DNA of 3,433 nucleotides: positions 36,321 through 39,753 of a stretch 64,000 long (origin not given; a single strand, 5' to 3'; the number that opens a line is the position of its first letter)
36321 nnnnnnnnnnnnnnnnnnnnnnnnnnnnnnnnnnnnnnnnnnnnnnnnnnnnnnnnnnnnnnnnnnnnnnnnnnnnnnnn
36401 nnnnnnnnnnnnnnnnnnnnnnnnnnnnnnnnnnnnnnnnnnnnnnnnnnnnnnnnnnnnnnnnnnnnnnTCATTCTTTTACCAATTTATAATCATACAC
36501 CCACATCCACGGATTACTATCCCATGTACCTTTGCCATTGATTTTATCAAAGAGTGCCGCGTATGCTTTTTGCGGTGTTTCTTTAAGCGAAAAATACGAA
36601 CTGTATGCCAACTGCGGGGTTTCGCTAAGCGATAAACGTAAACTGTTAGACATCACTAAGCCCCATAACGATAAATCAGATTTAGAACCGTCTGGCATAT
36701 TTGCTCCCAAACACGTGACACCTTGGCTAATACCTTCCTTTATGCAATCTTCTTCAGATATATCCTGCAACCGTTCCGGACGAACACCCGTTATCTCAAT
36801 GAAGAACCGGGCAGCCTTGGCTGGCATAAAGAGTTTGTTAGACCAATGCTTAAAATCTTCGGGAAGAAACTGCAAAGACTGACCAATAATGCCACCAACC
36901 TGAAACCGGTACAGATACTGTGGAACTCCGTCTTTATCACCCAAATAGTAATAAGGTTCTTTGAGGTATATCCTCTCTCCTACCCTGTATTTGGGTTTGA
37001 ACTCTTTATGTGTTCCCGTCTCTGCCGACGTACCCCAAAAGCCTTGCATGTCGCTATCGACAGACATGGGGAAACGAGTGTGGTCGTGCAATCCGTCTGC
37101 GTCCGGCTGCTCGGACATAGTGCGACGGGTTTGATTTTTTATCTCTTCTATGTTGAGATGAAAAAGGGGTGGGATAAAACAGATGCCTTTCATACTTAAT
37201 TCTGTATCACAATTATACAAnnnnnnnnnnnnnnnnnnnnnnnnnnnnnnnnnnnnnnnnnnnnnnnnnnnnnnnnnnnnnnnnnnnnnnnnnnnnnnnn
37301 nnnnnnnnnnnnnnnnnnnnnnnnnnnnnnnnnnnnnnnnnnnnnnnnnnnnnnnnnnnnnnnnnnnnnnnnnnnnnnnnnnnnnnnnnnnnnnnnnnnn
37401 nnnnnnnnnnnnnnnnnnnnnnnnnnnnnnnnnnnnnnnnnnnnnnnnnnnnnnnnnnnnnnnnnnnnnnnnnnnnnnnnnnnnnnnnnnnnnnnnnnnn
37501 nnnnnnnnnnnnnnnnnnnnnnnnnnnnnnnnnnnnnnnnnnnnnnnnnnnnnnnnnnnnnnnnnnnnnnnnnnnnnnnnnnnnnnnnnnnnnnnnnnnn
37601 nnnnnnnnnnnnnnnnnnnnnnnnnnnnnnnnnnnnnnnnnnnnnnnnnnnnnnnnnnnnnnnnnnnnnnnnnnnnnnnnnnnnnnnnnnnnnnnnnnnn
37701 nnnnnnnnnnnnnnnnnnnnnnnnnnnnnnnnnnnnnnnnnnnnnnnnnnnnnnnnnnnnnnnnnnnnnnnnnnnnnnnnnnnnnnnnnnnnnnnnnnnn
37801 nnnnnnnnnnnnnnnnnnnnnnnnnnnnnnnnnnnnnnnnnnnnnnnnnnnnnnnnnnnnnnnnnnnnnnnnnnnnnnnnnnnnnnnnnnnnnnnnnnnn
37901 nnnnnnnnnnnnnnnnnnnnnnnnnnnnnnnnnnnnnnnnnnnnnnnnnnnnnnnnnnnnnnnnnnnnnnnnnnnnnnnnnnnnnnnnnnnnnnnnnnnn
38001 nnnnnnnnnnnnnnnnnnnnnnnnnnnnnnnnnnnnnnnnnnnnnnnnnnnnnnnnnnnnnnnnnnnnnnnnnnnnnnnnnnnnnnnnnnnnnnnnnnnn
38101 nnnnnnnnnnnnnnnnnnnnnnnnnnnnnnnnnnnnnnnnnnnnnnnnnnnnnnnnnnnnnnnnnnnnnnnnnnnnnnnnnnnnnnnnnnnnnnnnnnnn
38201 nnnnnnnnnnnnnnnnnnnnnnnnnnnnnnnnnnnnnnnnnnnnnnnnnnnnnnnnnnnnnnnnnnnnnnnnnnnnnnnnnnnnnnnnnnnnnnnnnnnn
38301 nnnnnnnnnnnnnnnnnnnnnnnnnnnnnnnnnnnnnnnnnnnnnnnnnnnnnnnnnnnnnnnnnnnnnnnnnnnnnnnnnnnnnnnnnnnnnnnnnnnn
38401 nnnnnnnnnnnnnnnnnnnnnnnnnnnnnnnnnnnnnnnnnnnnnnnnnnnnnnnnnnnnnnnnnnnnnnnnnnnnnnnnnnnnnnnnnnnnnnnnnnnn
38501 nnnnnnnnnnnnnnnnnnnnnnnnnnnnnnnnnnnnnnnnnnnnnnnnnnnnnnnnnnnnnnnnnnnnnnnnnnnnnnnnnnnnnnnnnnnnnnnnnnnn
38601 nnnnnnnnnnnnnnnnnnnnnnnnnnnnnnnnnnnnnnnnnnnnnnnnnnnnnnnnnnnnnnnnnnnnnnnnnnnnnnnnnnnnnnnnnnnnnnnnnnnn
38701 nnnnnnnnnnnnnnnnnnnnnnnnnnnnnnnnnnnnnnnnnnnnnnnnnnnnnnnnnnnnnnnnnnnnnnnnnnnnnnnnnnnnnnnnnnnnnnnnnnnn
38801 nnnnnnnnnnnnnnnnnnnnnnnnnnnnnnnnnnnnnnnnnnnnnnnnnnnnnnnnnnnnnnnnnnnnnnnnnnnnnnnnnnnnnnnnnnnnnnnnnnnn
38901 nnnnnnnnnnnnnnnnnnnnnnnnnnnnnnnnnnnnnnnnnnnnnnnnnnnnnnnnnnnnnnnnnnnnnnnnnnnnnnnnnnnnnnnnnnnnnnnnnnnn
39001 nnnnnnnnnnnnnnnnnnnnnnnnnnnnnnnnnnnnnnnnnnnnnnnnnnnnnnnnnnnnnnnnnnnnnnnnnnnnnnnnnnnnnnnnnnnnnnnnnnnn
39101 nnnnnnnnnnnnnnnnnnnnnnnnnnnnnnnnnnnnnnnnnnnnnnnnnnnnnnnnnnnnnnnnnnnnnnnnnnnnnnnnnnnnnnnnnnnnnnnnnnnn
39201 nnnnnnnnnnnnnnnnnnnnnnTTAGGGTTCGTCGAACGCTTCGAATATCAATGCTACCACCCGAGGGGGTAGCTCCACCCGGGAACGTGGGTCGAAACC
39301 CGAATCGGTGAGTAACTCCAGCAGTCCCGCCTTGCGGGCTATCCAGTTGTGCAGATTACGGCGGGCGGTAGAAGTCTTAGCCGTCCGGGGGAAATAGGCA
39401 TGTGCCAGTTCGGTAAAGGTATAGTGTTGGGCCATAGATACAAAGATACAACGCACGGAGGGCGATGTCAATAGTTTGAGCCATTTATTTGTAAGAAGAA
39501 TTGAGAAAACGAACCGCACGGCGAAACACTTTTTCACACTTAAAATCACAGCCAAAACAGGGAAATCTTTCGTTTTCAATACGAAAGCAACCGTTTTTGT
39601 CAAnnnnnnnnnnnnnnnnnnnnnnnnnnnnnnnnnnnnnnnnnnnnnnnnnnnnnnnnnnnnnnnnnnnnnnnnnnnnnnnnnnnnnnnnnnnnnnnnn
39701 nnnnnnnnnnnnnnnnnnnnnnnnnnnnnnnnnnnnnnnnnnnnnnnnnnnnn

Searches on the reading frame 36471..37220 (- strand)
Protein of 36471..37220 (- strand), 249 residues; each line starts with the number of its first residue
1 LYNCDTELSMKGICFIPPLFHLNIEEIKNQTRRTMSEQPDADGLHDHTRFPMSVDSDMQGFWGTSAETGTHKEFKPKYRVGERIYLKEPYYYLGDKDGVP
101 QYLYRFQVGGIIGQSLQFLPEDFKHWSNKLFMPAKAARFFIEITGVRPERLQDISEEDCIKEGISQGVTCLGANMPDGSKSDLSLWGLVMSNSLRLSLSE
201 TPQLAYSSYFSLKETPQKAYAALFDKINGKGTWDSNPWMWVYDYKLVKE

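Call 21: search_protein_families(library=pfam, proteins=[window:36471-37220:-], max_evalue=0.01)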
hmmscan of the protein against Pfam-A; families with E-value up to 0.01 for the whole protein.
window:36471-37220:- (249 aa): 0 families

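Call 105: search_protein_families(library=pfam, proteins=[window:36471-37220:-], max_evalue=5)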
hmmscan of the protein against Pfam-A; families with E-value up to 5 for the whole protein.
window:36471-37220:- (249 aa): 1 family
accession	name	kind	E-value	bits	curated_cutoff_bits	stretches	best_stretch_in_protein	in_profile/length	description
PF11815.13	DUF3336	-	0.12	12.6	25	1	219-249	26-55/138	Domain of unknown function (DUF3336)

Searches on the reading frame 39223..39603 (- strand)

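Call 21: search_protein_families(library=pfam, proteins=[window:39223-39603:-], max_evalue=0.01)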
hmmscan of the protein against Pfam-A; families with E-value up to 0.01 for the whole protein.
window:39223-39603:- (126 aa): 1 family
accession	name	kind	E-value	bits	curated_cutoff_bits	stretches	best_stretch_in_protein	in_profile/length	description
PF14053.11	DUF4248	-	1.3e-15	57.6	27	1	60-126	4-68/68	Domain of unknown function (DUF4248)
